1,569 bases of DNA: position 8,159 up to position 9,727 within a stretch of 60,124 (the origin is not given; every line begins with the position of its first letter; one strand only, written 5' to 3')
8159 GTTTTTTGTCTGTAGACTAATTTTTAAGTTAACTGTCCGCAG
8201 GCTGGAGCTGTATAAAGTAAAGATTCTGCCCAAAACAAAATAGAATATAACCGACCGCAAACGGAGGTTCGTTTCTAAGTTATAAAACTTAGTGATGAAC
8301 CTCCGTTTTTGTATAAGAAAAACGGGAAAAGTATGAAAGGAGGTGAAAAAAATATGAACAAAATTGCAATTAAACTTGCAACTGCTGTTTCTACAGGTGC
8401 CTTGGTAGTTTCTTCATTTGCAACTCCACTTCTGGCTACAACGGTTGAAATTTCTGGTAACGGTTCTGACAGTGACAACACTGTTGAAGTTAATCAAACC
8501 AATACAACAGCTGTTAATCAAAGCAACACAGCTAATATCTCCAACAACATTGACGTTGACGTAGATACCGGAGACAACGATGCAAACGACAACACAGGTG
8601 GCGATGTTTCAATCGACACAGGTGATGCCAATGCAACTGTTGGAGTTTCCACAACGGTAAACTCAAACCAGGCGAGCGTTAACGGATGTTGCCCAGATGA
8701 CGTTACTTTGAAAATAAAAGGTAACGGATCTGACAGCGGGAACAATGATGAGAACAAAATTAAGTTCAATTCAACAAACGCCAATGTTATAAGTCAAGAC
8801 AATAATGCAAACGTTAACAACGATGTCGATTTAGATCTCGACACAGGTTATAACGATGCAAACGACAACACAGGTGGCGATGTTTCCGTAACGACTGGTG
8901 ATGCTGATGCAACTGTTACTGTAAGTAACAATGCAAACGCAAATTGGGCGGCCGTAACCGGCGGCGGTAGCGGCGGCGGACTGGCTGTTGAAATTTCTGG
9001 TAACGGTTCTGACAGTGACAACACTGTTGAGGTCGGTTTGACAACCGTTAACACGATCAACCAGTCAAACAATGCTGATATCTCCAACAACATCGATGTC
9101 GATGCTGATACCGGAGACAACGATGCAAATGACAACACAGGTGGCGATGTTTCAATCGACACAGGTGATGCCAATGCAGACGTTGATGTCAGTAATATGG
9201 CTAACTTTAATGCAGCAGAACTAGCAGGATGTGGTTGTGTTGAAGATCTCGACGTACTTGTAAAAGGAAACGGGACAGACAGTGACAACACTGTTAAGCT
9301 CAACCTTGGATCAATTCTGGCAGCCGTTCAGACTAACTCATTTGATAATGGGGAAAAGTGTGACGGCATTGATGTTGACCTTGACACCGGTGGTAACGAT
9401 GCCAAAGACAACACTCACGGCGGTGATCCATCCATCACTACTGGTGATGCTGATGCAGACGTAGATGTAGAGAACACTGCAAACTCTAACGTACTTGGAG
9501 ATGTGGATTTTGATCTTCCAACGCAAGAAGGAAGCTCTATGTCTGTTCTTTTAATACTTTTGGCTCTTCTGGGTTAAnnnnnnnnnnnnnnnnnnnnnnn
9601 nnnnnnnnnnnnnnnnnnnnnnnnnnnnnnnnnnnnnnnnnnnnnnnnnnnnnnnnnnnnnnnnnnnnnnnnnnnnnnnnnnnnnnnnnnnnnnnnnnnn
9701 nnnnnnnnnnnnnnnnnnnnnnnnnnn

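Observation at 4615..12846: Surface-protein island with a dedicated sortase and non-LPXTG sorting motifs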

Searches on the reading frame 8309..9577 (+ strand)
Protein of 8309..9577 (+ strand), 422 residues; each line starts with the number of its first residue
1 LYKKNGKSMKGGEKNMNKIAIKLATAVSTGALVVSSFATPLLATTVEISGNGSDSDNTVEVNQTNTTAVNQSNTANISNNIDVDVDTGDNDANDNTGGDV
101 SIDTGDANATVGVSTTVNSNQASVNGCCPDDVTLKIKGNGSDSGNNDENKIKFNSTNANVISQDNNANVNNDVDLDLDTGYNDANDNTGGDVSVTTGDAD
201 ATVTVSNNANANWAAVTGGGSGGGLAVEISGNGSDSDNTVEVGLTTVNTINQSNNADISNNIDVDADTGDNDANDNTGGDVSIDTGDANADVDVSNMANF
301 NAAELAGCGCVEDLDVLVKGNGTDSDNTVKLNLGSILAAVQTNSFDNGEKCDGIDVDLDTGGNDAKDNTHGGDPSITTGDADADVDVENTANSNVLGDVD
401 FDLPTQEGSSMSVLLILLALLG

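Call 3: search_protein_families(library=pfam, proteins=[window:8309-9577:+], max_evalue=0.01)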
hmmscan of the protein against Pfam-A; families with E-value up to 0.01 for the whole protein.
window:8309-9577:+ (422 aa): 0 families

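Call 4: search_protein_families(library=ncbifam, proteins=[window:8309-9577:+], max_evalue=0.01)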
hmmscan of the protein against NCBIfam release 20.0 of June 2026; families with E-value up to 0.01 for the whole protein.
window:8309-9577:+ (422 aa): 0 families

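Call 25: find_homologous_proteins(query=window:8354-9577:+, max_evalue=0.00001)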
Query window:8354-9577:+ (407 aa): 1142 proteins with E <= 0.00001 among 8000 candidates; the best 120 are listed.
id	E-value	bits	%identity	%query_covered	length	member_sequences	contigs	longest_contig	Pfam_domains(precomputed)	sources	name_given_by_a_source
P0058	4.4e-189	646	82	100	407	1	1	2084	-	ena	-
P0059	1.4e-180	618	79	98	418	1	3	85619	-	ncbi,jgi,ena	-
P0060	3.2e-153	528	69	97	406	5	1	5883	-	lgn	-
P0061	3.9e-133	462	63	96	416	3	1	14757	-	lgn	-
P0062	1.1e-132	461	62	100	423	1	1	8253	-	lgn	-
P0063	1.3e-128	447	61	100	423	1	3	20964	-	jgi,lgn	-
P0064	5.5e-126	439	60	100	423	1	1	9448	-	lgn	-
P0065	1.2e-125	438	59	100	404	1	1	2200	-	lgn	-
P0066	1.3e-120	421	61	96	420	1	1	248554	-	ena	-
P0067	1.0e-117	412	57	96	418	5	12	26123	-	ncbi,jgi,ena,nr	ncbi:hypothetical protein A3E71_02305 [Candidatus Curtissbacteria bacterium RIFCSPHIGHO2_12_FULL_42_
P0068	2.3e-117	410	58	96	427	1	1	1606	-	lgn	-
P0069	2.8e-113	397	56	96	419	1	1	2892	-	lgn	-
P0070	2.3e-110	387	55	96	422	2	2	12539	-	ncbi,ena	-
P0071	3.2e-110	387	58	96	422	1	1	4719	-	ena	-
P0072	1.0e-108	382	57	96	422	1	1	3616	-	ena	-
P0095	7.1e-97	343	51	96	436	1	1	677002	-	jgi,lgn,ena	-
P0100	6.7e-96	340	51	100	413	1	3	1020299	-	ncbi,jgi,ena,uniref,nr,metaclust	ncbi:hypothetical protein A3A79_00360 [Candidatus Gottesmanbacteria bacterium RIFCSPLOWO2_01_FULL_43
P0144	9.8e-90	319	51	98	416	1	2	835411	-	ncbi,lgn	-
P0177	3.0e-87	311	50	99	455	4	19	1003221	-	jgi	jgi:hypothetical protein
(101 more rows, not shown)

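Call 44: predict_structure(alignment_id=A2)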
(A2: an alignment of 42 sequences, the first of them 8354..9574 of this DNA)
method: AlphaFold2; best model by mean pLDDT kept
length: 407 residues; sequences in the alignment: 42
mean_pLDDT: 76.8   pTM: 0.68
mean pLDDT of the five models: 76.8, 74.9, 57.2, 55.9, 42.3
residues with pLDDT >= 90: 43; 70-90: 269; 50-70: 53; < 50: 42
segments of 3 or more residues with pLDDT < 50: 1-21, 385-400
pLDDT, mean of each block of 10 residues (from residue 1): 39 40 58 79 82 84 86 77 78 88 80 77 70 80 88 90 82 76 90 85 70 85 85 89 90 80 77 89 84 72 82 84 88 74 80 66 86 82 55 43 50
secondary structure, 60 per line:
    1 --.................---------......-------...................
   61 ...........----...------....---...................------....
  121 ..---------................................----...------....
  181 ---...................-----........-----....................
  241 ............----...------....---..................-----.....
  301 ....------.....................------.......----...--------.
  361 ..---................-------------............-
elements in order: H3-19 E29-34 E42-71 E76-78 E85-88 E92-110 E117-122 E132-163 E168-170 E177-180 E184-202 E208-215 E221-252 E257-259 E266-269 E273-290 E296-304 E311-331 E338-344 E349-351 E360-362 E366-381 H395-406

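Call 48: fold_search(model_id=the predicted structure, library=pdb)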
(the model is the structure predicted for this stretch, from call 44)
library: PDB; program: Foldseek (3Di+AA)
matches with E <= 10: 109; with E <= 0.001: 0
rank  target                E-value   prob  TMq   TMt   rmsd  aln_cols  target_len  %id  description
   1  9u4u_A                2.6e-02  0.04  0.06  0.10  37.7       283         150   13  Structure of the functional amyloid FapC from Pseudomonas sp.UK4 (released 2025-08-06)
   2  5awf_E                7.6e-02  0.02  0.07  0.07  38.0       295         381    9  Crystal structure of SufB-SufC-SufD complex from Escherichia coli (released 2015-11-11)
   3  5nxk_A                1.3e-01  0.01  0.05  0.06  38.0       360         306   10  L. reuteri 53608 SRRP (released 2018-03-21)
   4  1vh4_B                2.6e-01  0.03  0.08  0.08  42.1       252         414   10  Crystal structure of a stabilizer of iron transporter (released 2003-12-30)
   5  5awf_A                2.7e-01  0.01  0.07  0.07  37.3       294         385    8  Crystal structure of SufB-SufC-SufD complex from Escherichia coli (released 2015-11-11)
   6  5nxk_B                2.8e-01  0.01  0.06  0.07  41.4       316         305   11  L. reuteri 53608 SRRP (released 2018-03-21)
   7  1k5c                  3.4e-01  0.01  0.05  0.06  40.5       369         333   13  Endopolygalacturonase I from Stereum purpureum at 0.96 A resolution (released 2002-06-05)
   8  5awf_B                5.3e-01  0.01  0.06  0.06  41.9       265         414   10  Crystal structure of SufB-SufC-SufD complex from Escherichia coli (released 2015-11-11)
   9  6n2b_A                5.3e-01  0.01  0.04  0.05  44.7       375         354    9  The Crystal Structure of Caldicellulosiruptor kristjanssonii Tapirin C-terminal domain (released 2018-12-19)
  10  2zu0_A                5.9e-01  0.02  0.08  0.08  41.9       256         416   10  Crystal structure of SufC-SufD complex involved in the iron-sulfur cluster biosynthesis (released 2009-03-10)
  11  4ru4_A                5.9e-01  0.00  0.04  0.03  40.8       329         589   12  Crystal structure of the tailspike protein gp49 from Pseudomonas phage LKA1 (released 2015-11-18)
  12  1vh4_A                6.5e-01  0.01  0.06  0.06  40.5       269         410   11  Crystal structure of a stabilizer of iron transporter (released 2003-12-30)
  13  2zu0_B                6.8e-01  0.02  0.07  0.07  39.7       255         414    9  Crystal structure of SufC-SufD complex involved in the iron-sulfur cluster biosynthesis (released 2009-03-10)
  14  5awg_F                7.5e-01  0.01  0.07  0.07  41.9       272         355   10  Crystal structure of Hg-bound SufB-SufC-SufD complex from Escherichia coli (released 2015-11-11)
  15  5awg_B                8.3e-01  0.01  0.07  0.07  40.8       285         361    6  Crystal structure of Hg-bound SufB-SufC-SufD complex from Escherichia coli (released 2015-11-11)
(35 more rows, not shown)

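Call 51: find_encoding_contigs(protein=P0100, flank=10000, max_places=1)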
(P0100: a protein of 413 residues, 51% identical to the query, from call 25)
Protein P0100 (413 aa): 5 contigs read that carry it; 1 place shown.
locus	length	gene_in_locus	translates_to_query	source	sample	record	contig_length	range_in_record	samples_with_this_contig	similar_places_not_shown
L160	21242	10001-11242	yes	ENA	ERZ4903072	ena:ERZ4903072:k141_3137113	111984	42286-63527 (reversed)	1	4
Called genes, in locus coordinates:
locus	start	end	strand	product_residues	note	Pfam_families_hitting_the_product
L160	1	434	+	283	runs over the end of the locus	PF05697:Trigger_N, PF05698:Trigger_C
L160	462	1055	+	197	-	PF18904:DUF5660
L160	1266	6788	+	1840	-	PF24514:SpaA_4 (faint), PF19403:SpaA_2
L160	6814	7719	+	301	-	-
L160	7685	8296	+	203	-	PF04203:Sortase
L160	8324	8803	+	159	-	-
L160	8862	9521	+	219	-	-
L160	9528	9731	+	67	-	PF10055:DUF2292 (weak)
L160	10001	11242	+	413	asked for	-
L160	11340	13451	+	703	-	-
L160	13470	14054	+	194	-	-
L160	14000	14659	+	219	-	PF04203:Sortase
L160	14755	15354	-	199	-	-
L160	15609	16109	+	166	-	-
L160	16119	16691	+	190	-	-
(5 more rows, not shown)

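Call 52: find_encoding_contigs(protein=P0144, flank=10000, max_places=1)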
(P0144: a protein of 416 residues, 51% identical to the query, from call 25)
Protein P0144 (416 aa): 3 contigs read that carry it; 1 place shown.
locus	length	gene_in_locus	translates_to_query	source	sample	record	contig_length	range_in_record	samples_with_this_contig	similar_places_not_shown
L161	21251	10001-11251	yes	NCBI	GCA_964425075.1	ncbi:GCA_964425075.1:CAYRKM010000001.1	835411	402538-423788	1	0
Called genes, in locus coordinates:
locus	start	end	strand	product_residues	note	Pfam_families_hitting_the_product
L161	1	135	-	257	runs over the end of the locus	PF04402:SIMPL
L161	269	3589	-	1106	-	PF00873:ACR_tran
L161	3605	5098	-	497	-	PF00364:Biotin_lipoyl (faint), PF25973:BSH_CzcB (faint), PF25967:RND-MFP_C (faint), PF25989:YknX_C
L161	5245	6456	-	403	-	PF12704:MacB_PCD, PF02687:FtsX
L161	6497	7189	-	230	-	PF00005:ABC_tran, PF02463:SMC_N (faint), PF13304:AAA_21 (faint)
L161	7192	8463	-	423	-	PF25919:BSH_CusB (faint), PF25917:BSH_RND (faint), PF25954:Beta-barrel_RND_2 (weak), PF25990:Beta-barrel_YknX, PF25975:CzcB_C (weak)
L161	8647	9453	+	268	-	-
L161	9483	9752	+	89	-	PF10055:DUF2292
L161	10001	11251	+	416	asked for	-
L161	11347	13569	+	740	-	-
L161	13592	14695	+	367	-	-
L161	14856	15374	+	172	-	PF04203:Sortase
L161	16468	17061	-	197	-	-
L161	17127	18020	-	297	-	PF00353:HemolysinCabind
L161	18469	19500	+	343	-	PF08529:NusA_N (weak), PF13184:KH_NusA_1st, PF26594:KH_NusA_2nd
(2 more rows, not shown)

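Call 53: find_encoding_contigs(protein=P0177, flank=10000, max_places=1)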
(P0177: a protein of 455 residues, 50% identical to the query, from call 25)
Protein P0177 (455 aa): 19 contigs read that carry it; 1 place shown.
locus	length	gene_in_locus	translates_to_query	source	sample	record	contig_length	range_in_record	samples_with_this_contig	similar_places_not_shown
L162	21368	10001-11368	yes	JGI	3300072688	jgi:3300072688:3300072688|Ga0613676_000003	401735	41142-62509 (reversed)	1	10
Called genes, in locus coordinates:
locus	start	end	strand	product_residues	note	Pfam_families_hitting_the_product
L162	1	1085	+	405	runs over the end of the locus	PF04851:ResIII (weak), PF00270:DEAD, PF00271:Helicase_C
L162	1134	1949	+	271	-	PF01261:AP_endonuc_2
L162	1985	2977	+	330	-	PF03065:Glyco_hydro_57 (weak), PF01522:Polysacc_deac_1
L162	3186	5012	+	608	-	PF00009:GTP_EFTU, PF01926:MMR_HSR1 (weak), PF22042:EF-G_D2, PF03144:GTP_EFTU_D2, PF14492:EFG_III (weak), PF00679:EFG_C, PF21018:BipA_C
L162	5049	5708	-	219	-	PF00730:HhH-GPD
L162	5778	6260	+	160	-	-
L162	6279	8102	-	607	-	PF01039:Carboxyl_trans, PF03255:ACCA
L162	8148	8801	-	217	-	PF13098:Thioredoxin_2 (faint), PF13462:Thioredoxin_4, PF01323:DSBA, PF13743:Thioredoxin_5 (faint)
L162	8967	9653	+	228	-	-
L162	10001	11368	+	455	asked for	-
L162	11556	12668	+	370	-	-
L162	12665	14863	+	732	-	-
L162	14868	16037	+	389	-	-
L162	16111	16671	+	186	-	PF04203:Sortase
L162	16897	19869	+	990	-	PF00535:Glycos_transf_2 (weak), PF13641:Glyco_tranf_2_3, PF13632:Glyco_trans_2_3, PF13439:Glyco_transf_4, PF20706:GT4-conflict, PF00534:Glycos_transf_1, PF13692:Glyco_trans_1_4, PF13524:Glyco_trans_1_2 (weak)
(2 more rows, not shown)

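Call 54: find_encoding_contigs(protein=P0095, flank=10000, max_places=1)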
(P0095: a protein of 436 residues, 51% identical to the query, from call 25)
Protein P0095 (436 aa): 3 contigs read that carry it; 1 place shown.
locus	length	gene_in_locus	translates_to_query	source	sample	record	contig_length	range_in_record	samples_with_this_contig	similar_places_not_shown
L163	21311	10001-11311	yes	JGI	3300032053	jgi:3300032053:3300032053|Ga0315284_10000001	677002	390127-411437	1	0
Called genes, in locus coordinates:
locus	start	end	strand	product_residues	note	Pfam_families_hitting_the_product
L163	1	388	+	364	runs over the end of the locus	PF03462:PCRF, PF00472:RF-1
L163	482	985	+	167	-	-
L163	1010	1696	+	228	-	PF00005:ABC_tran, PF02463:SMC_N (weak), PF13191:AAA_16 (faint), PF13304:AAA_21 (faint)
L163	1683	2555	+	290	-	PF18075:FtsX_ECD, PF02687:FtsX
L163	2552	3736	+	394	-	PF24568:CC_PcsB, PF01551:Peptidase_M23 (weak)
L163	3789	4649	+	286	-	PF00932:LTD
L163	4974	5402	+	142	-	PF02367:TsaE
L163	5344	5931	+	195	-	PF01300:Sua5_yciO_yrdC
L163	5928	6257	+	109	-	PF00814:TsaD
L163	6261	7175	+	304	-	PF01073:3Beta_HSD, PF01370:Epimerase, PF02719:Polysacc_synt_2, PF04321:RmlD_sub_bind, PF05368:NmrA, PF07993:NAD_binding_4 (faint), PF13460:NAD_binding_10, PF16363:GDP_Man_Dehyd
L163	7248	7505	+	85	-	-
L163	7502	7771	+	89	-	PF15738:YafQ_toxin (weak), PF05016:ParE_toxin (weak)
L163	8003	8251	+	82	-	-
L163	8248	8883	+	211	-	-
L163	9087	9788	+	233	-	-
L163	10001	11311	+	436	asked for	-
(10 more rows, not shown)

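Call 66: search_solved_structures(query=A2, max_evalue=1)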
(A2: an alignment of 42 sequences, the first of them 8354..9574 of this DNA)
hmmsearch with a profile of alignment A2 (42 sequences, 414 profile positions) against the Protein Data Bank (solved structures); distinct sequences matched with E-value up to 1: 0.
